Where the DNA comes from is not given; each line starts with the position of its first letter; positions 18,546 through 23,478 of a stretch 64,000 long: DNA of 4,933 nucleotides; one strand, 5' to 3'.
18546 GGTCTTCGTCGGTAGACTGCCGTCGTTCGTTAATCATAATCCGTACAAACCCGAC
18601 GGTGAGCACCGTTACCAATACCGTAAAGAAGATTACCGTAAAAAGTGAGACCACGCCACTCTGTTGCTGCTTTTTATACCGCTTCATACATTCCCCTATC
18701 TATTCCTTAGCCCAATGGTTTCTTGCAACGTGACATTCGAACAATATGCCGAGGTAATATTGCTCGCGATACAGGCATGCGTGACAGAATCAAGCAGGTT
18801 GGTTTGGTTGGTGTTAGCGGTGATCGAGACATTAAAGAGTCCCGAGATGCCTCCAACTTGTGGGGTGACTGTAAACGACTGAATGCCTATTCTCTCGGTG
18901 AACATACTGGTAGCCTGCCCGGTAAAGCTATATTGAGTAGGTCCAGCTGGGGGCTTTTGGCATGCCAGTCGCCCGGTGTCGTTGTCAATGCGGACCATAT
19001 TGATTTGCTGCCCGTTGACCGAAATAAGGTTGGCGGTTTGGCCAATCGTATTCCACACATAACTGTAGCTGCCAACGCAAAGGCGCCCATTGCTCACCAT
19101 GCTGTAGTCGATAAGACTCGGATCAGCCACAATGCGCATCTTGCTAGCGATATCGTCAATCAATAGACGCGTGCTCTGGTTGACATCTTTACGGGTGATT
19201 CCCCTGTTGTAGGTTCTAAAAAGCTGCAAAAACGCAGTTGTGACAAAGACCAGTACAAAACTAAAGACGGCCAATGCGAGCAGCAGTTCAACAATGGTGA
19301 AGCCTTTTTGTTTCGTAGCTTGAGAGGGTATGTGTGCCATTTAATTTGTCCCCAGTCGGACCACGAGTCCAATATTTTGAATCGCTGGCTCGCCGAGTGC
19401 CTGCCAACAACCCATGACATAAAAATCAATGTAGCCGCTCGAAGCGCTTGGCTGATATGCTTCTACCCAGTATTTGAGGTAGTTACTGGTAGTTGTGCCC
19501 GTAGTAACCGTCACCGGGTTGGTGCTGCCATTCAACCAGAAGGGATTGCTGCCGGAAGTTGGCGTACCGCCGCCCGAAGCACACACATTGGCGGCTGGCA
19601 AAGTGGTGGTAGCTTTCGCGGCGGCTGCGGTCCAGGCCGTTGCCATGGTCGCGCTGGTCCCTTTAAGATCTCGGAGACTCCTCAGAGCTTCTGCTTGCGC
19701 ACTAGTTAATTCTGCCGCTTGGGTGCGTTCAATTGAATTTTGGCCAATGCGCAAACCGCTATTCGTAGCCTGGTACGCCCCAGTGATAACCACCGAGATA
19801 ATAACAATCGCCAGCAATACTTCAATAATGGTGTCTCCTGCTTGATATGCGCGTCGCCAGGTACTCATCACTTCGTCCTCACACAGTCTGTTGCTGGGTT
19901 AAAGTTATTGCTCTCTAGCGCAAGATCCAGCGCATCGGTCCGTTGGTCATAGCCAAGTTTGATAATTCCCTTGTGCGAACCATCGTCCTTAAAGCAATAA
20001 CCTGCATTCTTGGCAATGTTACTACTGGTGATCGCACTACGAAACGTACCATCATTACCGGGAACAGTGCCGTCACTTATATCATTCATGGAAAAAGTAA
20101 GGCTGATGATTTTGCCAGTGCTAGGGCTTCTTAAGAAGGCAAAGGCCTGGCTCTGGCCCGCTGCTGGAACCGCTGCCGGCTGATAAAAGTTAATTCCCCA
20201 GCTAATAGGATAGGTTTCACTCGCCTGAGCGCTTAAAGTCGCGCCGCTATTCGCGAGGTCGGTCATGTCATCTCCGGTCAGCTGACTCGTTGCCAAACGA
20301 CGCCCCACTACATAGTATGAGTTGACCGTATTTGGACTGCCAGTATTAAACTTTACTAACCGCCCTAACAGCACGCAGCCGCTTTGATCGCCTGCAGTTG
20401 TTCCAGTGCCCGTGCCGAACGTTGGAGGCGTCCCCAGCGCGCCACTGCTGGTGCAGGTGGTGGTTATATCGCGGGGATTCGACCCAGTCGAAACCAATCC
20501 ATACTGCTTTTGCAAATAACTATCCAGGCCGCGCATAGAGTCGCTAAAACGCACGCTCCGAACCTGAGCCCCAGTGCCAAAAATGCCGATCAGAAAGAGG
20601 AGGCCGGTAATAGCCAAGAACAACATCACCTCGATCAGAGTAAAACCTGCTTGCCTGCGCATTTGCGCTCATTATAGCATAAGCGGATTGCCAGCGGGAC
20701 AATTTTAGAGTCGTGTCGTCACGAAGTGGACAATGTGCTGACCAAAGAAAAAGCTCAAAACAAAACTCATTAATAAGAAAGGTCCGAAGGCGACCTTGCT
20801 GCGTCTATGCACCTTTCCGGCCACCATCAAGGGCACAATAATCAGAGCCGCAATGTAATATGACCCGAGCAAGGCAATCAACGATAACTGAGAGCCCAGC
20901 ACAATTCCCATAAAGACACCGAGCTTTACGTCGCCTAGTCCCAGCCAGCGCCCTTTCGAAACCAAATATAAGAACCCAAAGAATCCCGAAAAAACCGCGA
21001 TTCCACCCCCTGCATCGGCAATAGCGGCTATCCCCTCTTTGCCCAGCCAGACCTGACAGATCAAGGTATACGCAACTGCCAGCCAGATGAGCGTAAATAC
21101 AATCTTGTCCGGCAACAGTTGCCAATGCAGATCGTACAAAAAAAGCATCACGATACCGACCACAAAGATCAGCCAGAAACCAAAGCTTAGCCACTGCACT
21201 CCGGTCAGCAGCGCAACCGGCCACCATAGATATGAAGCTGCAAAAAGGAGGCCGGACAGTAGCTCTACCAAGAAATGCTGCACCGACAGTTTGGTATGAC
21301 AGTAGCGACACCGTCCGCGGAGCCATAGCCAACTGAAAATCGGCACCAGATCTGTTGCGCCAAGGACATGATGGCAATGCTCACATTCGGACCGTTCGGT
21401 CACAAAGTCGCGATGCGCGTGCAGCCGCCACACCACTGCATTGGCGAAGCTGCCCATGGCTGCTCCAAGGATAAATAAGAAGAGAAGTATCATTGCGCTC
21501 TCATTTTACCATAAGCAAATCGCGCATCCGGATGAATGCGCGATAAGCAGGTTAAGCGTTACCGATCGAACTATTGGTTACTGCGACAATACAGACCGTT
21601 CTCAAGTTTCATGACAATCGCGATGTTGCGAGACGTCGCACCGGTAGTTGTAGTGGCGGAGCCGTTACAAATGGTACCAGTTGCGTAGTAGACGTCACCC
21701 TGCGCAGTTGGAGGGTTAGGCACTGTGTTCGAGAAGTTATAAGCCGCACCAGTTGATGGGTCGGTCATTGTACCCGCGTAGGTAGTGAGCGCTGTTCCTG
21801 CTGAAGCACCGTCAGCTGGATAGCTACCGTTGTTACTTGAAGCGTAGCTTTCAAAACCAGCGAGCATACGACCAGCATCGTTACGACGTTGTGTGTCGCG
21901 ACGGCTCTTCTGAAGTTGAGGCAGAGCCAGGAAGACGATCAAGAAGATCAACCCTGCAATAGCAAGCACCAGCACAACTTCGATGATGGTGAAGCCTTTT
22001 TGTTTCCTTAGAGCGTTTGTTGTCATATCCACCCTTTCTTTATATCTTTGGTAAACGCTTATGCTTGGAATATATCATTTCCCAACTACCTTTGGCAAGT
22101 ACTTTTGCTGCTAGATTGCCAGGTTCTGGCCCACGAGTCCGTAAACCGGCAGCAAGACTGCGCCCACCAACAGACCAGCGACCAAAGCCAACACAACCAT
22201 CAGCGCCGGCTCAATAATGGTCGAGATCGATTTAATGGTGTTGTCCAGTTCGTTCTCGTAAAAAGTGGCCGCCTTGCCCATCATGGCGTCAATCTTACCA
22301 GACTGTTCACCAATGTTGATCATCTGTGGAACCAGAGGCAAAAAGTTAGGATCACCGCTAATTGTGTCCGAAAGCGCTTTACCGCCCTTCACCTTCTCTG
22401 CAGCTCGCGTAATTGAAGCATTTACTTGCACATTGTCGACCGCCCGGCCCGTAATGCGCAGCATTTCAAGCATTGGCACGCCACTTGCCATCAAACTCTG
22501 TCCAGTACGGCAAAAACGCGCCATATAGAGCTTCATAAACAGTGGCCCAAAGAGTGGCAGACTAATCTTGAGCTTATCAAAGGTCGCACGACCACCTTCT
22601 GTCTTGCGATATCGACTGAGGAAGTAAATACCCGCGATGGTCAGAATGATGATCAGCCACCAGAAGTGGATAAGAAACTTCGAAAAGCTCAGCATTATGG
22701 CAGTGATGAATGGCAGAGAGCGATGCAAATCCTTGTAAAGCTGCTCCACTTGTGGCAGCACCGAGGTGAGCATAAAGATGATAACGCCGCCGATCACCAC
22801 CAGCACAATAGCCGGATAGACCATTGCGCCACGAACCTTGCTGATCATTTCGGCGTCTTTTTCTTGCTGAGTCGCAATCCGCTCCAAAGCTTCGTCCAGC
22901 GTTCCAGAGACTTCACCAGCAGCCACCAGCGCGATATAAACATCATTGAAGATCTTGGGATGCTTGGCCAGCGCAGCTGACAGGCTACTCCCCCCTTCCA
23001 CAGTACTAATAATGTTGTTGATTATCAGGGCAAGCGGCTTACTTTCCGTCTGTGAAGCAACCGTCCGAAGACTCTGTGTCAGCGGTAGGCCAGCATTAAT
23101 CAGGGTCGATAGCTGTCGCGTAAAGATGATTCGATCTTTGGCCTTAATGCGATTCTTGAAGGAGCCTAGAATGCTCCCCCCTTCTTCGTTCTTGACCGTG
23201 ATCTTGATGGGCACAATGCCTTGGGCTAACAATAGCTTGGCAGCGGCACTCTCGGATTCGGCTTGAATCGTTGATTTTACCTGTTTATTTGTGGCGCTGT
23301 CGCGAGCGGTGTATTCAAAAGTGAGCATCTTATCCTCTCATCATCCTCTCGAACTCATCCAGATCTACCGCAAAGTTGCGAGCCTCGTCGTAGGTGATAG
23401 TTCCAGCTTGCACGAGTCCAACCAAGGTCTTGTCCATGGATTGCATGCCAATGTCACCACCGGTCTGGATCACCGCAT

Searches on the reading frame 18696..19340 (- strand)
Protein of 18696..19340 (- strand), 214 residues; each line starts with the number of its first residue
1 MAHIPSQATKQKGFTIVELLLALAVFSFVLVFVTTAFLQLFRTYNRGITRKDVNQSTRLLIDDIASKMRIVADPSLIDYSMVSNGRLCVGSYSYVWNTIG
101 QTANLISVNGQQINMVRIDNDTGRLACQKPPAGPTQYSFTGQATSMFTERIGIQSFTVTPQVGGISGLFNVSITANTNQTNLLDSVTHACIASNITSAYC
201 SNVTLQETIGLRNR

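Call 9: search_protein_families(library=pfam, proteins=[window:18696-19340:-], max_evalue=0.01)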
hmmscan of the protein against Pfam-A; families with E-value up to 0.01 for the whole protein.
window:18696-19340:- (214 aa): 1 family
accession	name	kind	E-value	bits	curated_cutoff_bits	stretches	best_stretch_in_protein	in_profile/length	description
PF07963.17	N_methyl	-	1e-06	28.5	21.2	1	10-33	3-26/27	Prokaryotic N-terminal methylation motif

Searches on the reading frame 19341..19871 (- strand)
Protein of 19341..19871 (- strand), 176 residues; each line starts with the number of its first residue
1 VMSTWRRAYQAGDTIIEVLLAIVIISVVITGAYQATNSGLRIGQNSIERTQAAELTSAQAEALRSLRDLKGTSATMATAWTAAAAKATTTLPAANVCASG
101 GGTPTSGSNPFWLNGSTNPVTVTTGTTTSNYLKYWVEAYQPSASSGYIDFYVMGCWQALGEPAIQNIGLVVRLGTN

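Call 9: search_protein_families(library=pfam, proteins=[window:19341-19871:-], max_evalue=0.01)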
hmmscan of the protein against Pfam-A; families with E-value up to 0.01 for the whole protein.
window:19341-19871:- (176 aa): 1 family
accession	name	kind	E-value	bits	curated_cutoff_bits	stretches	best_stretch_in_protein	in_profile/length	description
PF07963.17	N_methyl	-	6.4e-05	22.8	21.2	1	10-33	4-27/27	Prokaryotic N-terminal methylation motif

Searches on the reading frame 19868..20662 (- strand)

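Call 9: search_protein_families(library=pfam, proteins=[window:19868-20662:-], max_evalue=0.01)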
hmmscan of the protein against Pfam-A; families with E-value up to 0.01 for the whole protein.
window:19868-20662:- (264 aa): 1 family
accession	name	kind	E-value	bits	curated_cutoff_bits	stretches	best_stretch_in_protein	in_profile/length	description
PF07963.17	N_methyl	-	8e-07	28.8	21.2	1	1-25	1-25/27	Prokaryotic N-terminal methylation motif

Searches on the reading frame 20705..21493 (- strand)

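Call 9: search_protein_families(library=pfam, proteins=[window:20705-21493:-], max_evalue=0.01)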
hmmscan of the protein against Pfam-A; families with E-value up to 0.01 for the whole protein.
window:20705-21493:- (262 aa): 2 families
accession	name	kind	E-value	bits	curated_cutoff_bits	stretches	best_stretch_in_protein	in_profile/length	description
PF06750.18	A24_N_bact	-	7.3e-30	103.3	23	1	8-89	1-82/84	Bacterial Peptidase A24 N-terminal domain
PF01478.23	Peptidase_A24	-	4.7e-09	37.1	26.5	1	108-219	1-103/104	Type IV leader peptidase family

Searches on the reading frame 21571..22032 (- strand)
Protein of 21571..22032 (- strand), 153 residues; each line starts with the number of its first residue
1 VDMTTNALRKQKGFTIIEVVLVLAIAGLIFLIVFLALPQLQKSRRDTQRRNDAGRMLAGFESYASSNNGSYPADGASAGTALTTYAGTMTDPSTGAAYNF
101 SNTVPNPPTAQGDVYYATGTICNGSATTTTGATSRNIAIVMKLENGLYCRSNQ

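Call 9: search_protein_families(library=pfam, proteins=[window:21571-22032:-], max_evalue=0.01)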
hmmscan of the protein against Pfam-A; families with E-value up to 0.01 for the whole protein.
window:21571-22032:- (153 aa): 1 family
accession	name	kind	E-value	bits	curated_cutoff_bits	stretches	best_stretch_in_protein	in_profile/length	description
PF07963.17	N_methyl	-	7.6e-07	28.9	21.2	1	9-34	2-27/27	Prokaryotic N-terminal methylation motif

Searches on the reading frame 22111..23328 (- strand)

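Call 9: search_protein_families(library=pfam, proteins=[window:22111-23328:-], max_evalue=0.01)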
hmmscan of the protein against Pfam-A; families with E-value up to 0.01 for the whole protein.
window:22111-23328:- (405 aa): 2 families
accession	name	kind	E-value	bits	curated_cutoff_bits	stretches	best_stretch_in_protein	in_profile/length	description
PF00482.28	T2SSF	-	7.6e-59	197.6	25.2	2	69-192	1-125/125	Type II secretion system (T2SS), protein F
PF13858.11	DUF4199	-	0.00023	22.1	32.3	0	208-251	15-64/165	Protein of unknown function (DUF4199)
